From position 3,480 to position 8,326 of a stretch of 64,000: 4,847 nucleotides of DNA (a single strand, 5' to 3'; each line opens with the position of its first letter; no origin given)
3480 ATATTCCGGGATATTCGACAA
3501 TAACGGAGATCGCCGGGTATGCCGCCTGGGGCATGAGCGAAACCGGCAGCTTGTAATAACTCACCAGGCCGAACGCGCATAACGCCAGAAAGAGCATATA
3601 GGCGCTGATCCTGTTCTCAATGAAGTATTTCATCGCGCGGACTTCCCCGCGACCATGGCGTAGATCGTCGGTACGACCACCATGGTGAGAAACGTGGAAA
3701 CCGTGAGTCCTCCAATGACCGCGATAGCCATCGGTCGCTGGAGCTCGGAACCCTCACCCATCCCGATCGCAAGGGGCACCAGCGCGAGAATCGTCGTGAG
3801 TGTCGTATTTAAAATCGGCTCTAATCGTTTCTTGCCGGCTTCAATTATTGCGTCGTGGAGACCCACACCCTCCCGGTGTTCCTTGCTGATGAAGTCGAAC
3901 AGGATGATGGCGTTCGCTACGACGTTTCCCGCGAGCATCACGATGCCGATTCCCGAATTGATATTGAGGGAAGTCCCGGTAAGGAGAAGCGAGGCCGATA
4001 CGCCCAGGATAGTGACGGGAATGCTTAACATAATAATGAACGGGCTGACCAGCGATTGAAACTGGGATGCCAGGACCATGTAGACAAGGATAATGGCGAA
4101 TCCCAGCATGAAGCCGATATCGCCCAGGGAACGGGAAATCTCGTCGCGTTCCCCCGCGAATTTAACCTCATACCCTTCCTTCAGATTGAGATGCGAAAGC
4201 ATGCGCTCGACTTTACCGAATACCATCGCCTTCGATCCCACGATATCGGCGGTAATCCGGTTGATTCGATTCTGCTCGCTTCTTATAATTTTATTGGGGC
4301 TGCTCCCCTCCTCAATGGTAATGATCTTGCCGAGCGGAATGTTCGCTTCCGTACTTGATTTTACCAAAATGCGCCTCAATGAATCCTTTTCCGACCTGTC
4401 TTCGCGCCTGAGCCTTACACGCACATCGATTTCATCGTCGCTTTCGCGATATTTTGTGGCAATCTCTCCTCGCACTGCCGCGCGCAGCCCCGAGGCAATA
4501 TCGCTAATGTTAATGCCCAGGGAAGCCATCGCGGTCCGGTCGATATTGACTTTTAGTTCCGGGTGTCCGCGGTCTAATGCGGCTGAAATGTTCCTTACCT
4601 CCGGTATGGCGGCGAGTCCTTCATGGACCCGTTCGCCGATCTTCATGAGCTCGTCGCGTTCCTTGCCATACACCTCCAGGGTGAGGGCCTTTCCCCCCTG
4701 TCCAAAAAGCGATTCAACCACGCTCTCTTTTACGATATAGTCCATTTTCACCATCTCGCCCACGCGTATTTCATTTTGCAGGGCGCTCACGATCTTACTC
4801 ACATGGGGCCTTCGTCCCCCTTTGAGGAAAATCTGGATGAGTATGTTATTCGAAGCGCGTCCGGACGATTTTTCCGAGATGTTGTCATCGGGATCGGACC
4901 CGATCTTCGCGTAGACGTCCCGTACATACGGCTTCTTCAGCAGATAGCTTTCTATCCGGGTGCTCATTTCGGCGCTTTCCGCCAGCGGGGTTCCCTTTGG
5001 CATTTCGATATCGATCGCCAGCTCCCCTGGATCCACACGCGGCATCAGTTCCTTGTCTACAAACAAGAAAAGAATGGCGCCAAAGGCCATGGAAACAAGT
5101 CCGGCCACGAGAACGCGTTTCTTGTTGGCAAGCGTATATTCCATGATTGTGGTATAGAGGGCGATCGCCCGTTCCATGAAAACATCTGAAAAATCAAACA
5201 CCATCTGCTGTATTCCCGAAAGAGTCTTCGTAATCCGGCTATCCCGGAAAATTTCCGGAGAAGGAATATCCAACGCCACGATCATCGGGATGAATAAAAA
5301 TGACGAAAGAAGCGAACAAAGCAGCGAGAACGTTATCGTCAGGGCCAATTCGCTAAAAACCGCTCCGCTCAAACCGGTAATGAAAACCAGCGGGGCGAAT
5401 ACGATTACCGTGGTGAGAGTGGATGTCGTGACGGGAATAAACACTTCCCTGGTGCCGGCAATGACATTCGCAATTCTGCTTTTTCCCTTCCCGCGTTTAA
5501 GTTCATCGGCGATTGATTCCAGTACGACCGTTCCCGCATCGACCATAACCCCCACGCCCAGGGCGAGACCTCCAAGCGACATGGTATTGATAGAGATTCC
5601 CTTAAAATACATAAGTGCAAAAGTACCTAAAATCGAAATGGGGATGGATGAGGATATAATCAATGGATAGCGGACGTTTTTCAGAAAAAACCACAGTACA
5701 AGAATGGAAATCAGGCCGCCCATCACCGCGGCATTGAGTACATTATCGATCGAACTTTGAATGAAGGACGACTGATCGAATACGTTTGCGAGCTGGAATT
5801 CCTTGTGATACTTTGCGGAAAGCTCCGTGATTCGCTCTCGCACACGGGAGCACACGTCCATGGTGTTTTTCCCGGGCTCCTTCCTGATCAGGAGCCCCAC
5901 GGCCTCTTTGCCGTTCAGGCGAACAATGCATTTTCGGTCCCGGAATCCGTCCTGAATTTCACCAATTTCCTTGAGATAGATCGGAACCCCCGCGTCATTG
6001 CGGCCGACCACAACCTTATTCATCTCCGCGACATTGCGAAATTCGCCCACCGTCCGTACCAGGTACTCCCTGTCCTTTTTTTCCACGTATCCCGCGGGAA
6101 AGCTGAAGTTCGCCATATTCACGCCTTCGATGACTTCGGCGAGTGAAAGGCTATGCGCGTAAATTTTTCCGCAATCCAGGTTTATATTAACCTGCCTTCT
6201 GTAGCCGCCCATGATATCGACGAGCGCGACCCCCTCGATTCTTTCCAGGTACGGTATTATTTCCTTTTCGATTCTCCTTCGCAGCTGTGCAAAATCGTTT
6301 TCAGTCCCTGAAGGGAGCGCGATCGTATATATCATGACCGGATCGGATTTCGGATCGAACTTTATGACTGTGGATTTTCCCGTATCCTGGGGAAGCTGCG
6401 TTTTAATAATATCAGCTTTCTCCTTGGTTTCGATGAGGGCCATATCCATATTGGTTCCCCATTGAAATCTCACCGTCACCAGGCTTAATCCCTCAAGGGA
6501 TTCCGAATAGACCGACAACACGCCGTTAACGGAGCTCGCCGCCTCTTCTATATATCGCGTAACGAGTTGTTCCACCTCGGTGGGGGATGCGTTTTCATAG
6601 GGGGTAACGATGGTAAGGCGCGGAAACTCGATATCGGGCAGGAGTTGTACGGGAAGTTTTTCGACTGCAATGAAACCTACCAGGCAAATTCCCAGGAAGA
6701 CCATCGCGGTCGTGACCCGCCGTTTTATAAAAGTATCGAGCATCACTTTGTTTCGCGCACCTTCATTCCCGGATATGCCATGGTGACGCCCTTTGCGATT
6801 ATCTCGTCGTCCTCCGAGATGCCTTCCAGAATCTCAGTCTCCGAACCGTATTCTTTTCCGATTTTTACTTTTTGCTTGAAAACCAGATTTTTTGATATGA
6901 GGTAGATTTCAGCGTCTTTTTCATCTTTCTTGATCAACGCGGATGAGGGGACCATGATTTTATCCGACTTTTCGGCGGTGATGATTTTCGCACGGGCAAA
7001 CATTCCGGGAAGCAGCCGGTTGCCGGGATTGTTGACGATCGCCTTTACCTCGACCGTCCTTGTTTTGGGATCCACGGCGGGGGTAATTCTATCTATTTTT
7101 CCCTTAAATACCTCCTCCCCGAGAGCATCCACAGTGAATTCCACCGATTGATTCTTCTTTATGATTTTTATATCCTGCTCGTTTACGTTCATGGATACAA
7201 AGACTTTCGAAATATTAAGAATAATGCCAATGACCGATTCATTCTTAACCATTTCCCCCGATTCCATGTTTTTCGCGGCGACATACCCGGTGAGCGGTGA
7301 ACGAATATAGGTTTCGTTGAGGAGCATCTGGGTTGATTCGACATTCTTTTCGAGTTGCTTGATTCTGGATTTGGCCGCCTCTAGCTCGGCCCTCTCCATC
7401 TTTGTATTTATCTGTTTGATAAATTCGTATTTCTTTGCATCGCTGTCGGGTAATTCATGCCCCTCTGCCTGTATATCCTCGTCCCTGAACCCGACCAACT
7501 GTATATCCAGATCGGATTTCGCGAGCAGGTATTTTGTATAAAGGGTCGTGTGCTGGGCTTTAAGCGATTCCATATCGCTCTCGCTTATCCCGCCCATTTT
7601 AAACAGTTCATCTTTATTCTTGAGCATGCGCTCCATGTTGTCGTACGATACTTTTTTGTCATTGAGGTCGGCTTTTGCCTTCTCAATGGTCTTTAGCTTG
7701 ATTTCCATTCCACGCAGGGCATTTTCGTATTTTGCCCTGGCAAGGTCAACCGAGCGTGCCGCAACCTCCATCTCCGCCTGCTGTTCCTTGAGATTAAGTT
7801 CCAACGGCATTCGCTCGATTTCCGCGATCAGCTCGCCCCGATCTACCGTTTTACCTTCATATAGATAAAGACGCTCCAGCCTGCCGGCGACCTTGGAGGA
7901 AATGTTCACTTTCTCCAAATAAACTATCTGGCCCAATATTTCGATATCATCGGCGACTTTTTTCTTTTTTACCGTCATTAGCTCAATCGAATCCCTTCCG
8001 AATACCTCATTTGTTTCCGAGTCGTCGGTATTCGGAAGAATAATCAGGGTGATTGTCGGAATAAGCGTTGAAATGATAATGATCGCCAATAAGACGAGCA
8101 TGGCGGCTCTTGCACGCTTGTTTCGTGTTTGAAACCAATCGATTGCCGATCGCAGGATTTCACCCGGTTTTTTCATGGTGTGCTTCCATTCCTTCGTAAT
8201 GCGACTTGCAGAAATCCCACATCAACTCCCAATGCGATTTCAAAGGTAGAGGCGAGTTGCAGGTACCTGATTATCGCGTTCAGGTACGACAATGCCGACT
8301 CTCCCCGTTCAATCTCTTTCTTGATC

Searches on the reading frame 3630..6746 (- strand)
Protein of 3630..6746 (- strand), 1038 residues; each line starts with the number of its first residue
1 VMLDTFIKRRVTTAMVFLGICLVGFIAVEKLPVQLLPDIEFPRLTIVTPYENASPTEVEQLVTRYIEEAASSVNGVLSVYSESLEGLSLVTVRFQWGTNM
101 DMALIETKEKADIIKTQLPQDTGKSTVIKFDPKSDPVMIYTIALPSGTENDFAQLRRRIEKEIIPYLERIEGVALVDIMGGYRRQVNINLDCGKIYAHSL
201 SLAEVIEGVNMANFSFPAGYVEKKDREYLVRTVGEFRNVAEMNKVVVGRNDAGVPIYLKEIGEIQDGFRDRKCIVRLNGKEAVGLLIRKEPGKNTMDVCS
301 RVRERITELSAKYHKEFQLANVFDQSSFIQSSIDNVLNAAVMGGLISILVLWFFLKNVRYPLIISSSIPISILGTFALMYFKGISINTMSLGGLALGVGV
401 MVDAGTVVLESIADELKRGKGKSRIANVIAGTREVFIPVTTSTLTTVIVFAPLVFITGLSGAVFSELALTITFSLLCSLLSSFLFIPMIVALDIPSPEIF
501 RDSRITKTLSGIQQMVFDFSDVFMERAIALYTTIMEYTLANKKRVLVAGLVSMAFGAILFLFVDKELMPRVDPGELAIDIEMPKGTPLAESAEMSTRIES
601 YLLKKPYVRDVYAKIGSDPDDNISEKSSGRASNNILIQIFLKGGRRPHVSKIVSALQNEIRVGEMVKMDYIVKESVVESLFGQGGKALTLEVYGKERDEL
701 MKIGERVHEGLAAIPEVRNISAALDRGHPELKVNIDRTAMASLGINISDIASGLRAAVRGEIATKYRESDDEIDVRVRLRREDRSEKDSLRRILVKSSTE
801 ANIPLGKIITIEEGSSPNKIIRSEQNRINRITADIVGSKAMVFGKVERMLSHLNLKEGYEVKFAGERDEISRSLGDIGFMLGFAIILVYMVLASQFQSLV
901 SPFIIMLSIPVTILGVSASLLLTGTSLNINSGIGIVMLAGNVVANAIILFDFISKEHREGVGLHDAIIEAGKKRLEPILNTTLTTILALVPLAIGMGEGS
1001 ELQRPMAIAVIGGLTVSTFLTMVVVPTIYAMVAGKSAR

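Call 79: search_protein_families(library=pfam, proteins=[window:3630-6746:-], max_evalue=0.001)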
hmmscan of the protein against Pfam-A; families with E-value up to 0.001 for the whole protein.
window:3630-6746:- (1038 aa): 2 families
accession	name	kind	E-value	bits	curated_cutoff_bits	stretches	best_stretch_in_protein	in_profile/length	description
PF00873.25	ACR_tran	-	5.3e-236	786.3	28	1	2-1032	1-1020/1021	AcrB/AcrD/AcrF family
PF02355.23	SecD_SecF_C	-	3.1e-08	33.7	20.5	1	879-1030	35-184/189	Protein export membrane protein SecD/SecF, C-terminal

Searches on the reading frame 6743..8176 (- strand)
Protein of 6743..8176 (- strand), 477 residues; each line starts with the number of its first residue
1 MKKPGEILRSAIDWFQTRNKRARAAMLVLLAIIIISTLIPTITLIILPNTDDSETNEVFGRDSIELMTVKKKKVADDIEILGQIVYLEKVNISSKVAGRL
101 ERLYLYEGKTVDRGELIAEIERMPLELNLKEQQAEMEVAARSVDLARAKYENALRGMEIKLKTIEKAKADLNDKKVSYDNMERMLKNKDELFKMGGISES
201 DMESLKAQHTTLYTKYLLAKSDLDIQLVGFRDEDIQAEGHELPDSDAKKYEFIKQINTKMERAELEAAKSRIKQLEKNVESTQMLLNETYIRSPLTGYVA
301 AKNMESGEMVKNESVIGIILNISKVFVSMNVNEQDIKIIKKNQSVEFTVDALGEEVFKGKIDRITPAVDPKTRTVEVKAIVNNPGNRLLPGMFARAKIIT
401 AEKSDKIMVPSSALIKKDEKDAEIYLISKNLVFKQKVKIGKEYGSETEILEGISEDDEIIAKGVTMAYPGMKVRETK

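Call 79: search_protein_families(library=pfam, proteins=[window:6743-8176:-], max_evalue=0.001)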
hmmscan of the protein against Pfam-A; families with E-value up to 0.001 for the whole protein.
window:6743-8176:- (477 aa): 3 families
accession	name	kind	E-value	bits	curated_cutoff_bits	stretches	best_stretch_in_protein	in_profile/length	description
PF16576.10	HlyD_D23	-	4.2e-34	118.2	30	1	250-394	61-214/214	Barrel-sandwich domain of CusB or HlyD membrane-fusion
PF13437.12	HlyD_3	-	2.1e-15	57.8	22.2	1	291-391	2-106/106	HlyD family secretion protein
PF13533.13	Biotin_lipoyl_2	-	5e-05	23.5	29.8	1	90-121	1-32/32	Biotin-lipoyl like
